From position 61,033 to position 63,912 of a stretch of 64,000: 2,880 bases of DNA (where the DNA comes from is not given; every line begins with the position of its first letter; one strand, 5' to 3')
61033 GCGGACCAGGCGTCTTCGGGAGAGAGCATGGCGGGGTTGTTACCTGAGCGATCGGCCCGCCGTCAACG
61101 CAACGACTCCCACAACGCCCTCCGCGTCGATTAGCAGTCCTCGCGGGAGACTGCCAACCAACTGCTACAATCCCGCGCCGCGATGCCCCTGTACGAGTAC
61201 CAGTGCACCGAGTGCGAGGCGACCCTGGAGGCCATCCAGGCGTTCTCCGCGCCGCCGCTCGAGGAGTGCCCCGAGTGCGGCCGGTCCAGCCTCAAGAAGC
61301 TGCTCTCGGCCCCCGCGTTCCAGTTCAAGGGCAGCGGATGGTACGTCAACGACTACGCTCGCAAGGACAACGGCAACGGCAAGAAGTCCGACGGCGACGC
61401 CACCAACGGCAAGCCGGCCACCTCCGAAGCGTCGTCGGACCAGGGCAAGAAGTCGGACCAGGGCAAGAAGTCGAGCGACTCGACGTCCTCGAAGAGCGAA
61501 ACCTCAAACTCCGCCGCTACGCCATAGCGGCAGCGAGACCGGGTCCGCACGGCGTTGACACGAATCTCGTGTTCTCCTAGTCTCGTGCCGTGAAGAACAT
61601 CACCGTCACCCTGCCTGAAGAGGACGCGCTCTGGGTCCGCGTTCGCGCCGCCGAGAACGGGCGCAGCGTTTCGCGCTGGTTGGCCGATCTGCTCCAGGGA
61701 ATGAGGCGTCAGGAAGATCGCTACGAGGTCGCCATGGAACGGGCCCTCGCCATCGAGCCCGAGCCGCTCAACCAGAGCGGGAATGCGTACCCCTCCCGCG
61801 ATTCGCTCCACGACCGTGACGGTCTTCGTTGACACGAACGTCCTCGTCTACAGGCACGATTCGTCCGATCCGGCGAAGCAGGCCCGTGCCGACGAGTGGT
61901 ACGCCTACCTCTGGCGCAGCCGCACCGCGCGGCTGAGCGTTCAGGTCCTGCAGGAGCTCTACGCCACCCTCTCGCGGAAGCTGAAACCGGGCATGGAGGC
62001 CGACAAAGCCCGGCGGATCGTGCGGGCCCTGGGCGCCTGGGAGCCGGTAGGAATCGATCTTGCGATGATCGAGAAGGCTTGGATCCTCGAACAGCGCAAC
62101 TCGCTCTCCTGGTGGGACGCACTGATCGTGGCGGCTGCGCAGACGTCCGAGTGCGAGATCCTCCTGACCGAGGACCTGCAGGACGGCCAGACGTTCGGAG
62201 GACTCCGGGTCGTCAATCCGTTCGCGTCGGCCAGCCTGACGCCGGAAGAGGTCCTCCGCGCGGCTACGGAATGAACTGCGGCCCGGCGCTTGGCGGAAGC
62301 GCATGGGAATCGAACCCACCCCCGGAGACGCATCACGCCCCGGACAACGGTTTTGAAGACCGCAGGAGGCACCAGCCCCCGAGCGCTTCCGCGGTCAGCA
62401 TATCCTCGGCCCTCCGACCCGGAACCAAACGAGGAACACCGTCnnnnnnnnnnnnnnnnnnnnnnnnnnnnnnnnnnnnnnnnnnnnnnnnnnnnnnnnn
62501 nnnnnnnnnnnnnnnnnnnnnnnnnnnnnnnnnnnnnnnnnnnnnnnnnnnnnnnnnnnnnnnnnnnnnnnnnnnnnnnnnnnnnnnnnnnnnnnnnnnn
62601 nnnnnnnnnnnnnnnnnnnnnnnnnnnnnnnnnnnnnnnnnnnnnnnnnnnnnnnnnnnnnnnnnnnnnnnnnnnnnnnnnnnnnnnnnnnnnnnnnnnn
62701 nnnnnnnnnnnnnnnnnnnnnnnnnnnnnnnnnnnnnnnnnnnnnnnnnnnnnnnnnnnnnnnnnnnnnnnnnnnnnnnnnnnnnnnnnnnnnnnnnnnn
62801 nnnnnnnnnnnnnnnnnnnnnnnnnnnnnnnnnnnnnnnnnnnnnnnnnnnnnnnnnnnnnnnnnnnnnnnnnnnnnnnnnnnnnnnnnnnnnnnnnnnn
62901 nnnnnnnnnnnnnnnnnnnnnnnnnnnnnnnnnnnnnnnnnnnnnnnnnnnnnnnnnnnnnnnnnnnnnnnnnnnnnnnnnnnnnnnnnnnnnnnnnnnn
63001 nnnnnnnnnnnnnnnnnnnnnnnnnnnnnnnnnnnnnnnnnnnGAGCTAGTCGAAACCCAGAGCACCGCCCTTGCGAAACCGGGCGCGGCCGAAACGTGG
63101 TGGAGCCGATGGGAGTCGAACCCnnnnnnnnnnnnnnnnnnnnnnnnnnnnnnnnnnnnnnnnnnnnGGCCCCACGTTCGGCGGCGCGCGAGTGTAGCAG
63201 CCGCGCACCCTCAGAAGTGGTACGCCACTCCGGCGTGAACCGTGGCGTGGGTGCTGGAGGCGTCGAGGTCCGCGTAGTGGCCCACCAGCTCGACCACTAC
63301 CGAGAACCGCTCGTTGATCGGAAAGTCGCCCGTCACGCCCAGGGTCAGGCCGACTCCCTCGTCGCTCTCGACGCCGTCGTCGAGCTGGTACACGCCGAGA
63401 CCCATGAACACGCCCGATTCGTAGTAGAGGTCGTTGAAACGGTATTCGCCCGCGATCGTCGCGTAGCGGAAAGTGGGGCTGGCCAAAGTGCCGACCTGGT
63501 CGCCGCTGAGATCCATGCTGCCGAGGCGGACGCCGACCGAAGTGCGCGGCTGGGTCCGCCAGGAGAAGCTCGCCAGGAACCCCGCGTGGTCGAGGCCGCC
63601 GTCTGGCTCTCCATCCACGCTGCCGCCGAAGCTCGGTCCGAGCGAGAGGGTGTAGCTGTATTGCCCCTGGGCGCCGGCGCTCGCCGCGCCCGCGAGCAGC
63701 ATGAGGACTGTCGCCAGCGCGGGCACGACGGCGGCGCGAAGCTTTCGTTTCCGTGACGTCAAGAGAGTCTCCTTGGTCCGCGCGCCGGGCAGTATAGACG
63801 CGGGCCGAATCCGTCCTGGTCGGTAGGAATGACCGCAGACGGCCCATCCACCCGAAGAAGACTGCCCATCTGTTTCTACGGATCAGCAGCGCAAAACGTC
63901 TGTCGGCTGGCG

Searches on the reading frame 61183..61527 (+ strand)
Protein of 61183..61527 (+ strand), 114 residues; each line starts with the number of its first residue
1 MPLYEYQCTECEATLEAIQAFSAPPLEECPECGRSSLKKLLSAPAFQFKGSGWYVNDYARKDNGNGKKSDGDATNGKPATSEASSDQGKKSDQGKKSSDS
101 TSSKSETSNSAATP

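Call 10: search_protein_families(library=pfam, proteins=[window:61183-61527:+], max_evalue=0.01)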
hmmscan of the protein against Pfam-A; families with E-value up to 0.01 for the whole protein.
window:61183-61527:+ (114 aa): 2 families
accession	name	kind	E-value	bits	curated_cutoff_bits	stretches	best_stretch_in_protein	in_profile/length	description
PF09723.15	Zn_ribbon_8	-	5.5e-15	55.5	34.4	1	1-40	1-40/41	Zinc ribbon domain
PF13453.11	Zn_ribbon_TFIIB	-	0.0068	16.2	22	1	7-33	1-26/41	Transcription factor zinc-finger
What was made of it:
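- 61183..61527 (+): g59, an FmdB-family zinc-ribbon protein; part of the conserved selC neighbourhood. PF09723 (call 10).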

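Call 47: search_protein_families(library=ncbifam, proteins=[window:61183-61527:+], max_evalue=0.01)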
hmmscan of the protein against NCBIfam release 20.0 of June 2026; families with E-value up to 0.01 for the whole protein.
window:61183-61527:+ (114 aa): 2 families
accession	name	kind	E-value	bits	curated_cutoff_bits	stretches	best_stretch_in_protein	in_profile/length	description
TIGR02605.1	CxxC_CxxC_SSSS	subfamily_domain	1e-20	73.5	31.3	1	1-52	1-52/52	FmdB family zinc ribbon protein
NF053663.1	RPWMISH_prot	domain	6.6e-07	30.1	120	1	1-104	1-103/115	RPWMISH domain-containing protein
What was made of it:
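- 61183..61527 (+): TIGR02605 at 73.5 bits (call 47).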

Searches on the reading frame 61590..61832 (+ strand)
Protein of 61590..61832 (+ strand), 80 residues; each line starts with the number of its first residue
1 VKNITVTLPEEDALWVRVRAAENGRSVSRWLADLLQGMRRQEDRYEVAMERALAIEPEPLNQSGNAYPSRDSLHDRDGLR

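Call 10: search_protein_families(library=pfam, proteins=[window:61590-61832:+], max_evalue=0.01)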
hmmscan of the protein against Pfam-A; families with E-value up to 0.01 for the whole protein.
window:61590-61832:+ (80 aa): 0 families

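Call 47: search_protein_families(library=ncbifam, proteins=[window:61590-61832:+], max_evalue=0.01)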
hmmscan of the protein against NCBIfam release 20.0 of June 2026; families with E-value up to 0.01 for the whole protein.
window:61590-61832:+ (80 aa): 0 families

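Call 50: search_protein_families(library=pfam, proteins=[window:61590-61832:+], max_evalue=5)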
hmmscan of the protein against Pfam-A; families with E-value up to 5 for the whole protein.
window:61590-61832:+ (80 aa): 5 families
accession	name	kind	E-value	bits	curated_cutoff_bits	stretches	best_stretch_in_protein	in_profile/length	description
PF22513.2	FitA-like_RHH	-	0.041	14.3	27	1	8-27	8-27/39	Antitoxin FitA-like, ribbon-helix-helix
PF07878.17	RHH_5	-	0.083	13.1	26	1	4-32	4-32/43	CopG-like RHH_1 or ribbon-helix-helix domain, RHH_5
PF24026.1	DUF7337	-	0.1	13.1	30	1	25-56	25-56/61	Family of unknown function (DUF7337)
PF13622.12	4HBT_3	-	0.11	13.2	24.3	1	10-46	45-74/83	Acyl-CoA thioesterase N-terminal domain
PF19891.5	DUF6364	-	0.15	13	27.3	1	4-44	5-39/70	Family of unknown function (DUF6364)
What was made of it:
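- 61590..61832 (+): 80-aa ORF overlapping the PIN gene by 17 nt; putative ribbon-helix-helix antitoxin (VapB-like). Only sub-threshold hits: FitA-like_RHH E = 0.041 and RHH_5 E = 0.083 (call 50).
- On VapBC type II toxin-antitoxin: Only sub-threshold RHH hits, E = 0.04-0.08 (call 50).
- Checked: The small overlapping upstream ORF at 61590-61832 gives only sub-threshold ribbon-helix-helix antitoxin hits (E = 0.04-0.08; call 50).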

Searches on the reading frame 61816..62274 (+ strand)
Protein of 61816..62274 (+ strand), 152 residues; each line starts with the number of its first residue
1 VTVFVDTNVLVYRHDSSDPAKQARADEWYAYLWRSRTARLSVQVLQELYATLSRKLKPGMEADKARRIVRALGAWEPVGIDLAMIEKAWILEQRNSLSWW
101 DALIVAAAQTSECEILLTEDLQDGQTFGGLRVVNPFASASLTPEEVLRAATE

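Call 10: search_protein_families(library=pfam, proteins=[window:61816-62274:+], max_evalue=0.01)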
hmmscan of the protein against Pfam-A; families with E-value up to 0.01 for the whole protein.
window:61816-62274:+ (152 aa): 2 families
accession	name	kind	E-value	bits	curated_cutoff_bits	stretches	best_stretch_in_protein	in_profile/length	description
PF01850.27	PIN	-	5.5e-13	50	23.6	1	3-120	1-111/120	PIN domain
PF13470.12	PIN_3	-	0.0014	19.9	27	1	3-121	2-114/115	PIN domain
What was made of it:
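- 61816..62274 (+): PIN-domain (VapC-like) toxin gene, convergent with selC. Its stop codon lies 16 nt from the tRNA 3' end. PF01850 at 50 bits against a cutoff of 23.6 (call 10).
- Checked: The gene at 61816-62274 is a PIN-domain protein (PF01850, 50 bits against a cutoff of 23.6; call 10).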

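Call 47: search_protein_families(library=ncbifam, proteins=[window:61816-62274:+], max_evalue=0.01)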
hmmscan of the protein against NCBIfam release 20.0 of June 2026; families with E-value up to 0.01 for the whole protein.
window:61816-62274:+ (152 aa): 1 family
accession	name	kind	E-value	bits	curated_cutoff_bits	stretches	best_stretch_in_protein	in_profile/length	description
TIGR00028.1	Mtu_PIN_fam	subfamily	0.00084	19.6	73.6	1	1-137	1-142/143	TA system VapC family ribonuclease toxin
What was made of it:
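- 61816..62274 (+): TIGR00028 VapC family only weak, 19.6 bits against a cutoff of 73.6 (call 47).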

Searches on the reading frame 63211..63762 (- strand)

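Call 10: search_protein_families(library=pfam, proteins=[window:63211-63726:-], max_evalue=0.01)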
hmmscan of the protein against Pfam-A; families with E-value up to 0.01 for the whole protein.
window:63211-63726:- (171 aa): 0 families

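Call 47: search_protein_families(library=ncbifam, proteins=[window:63211-63762:-], max_evalue=0.01)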
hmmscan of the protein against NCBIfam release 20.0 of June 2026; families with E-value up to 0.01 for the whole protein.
window:63211-63762:- (183 aa): 0 families

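Call 50: search_protein_families(library=pfam, proteins=[window:63211-63762:-], max_evalue=5)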
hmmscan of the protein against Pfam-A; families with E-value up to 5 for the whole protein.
window:63211-63762:- (183 aa): 1 family
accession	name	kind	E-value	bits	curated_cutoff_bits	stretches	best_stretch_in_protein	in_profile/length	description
PF25222.1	DUF7840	-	0.15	12.1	27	1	115-182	124-193/224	Domain of unknown function (DUF7840)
